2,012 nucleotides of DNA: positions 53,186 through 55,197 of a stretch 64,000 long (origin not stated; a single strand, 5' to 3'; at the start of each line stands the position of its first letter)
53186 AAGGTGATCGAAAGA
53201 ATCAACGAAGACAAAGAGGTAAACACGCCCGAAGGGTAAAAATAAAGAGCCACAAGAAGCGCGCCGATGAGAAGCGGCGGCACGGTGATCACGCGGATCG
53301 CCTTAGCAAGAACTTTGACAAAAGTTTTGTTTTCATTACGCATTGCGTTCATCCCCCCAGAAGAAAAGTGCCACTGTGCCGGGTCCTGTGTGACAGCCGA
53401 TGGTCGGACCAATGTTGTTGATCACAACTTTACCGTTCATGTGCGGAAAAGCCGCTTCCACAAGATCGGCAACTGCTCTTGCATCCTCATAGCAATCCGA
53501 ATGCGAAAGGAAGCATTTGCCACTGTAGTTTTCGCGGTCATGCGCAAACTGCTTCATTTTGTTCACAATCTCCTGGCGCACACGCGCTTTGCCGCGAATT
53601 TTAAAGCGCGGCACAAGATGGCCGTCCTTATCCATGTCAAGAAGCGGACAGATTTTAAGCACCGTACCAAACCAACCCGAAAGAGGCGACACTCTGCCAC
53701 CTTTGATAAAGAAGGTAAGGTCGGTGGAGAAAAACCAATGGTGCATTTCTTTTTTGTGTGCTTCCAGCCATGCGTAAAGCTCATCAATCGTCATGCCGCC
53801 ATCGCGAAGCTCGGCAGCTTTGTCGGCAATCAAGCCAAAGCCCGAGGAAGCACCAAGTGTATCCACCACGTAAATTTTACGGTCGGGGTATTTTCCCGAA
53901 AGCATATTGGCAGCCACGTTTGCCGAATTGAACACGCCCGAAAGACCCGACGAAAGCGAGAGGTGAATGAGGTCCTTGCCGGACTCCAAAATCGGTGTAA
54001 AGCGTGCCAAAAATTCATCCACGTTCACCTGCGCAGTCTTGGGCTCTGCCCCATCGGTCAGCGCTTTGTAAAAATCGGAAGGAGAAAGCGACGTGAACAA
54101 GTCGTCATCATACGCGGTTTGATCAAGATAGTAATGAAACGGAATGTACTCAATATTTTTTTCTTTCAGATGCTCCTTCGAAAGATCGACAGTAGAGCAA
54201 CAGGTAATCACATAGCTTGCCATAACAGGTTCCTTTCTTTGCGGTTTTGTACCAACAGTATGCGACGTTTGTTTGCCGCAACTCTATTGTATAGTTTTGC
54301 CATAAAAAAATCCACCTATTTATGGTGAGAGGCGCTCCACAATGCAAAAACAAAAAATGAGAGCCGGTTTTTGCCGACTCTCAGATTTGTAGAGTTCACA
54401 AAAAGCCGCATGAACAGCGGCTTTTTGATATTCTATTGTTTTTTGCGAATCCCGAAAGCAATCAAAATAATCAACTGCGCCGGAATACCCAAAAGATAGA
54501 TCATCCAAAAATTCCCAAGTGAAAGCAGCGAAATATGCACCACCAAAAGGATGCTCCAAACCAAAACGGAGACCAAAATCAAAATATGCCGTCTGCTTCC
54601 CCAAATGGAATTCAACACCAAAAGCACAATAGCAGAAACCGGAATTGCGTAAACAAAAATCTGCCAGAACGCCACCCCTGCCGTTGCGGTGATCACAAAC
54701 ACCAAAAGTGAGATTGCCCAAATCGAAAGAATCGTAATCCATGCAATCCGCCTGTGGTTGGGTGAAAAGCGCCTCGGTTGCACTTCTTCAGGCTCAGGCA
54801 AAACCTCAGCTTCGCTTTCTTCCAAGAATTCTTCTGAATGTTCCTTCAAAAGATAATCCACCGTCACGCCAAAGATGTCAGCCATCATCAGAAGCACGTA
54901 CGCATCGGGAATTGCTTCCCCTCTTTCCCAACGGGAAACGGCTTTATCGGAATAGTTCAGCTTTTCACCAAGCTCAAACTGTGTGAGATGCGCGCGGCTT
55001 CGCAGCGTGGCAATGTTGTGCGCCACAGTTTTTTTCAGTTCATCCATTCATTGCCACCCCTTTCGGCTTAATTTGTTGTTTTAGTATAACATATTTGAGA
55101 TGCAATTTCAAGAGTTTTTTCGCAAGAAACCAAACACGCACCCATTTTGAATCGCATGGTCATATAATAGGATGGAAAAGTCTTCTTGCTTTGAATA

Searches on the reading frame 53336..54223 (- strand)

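Call 10: search_protein_families(library=pfam, proteins=[window:53336-54223:-], max_evalue=0.001)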
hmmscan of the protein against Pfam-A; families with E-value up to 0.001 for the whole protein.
window:53336-54223:- (295 aa): 1 family
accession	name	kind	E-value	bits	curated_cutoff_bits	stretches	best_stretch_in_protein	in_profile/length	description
PF02645.21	DegV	-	1.9e-62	211.6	27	1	10-288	8-277/280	Uncharacterised protein, DegV family COG1307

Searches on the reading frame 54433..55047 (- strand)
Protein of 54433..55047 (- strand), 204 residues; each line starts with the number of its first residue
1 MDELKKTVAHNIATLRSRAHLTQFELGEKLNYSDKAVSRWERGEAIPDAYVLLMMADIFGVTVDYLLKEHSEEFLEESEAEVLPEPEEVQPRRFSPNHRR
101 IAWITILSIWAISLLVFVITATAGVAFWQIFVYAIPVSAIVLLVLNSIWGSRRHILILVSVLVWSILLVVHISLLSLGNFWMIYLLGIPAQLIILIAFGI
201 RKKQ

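Call 10: search_protein_families(library=pfam, proteins=[window:54433-55047:-], max_evalue=0.001)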
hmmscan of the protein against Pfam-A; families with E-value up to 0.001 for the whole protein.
window:54433-55047:- (204 aa): 2 families
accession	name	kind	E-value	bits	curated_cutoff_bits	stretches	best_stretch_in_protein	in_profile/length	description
PF01381.28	HTH_3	-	1.9e-09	37.9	23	1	14-66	3-55/55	Helix-turn-helix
PF13560.12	HTH_31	-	5.6e-08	33.4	27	1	12-64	6-59/64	Helix-turn-helix domain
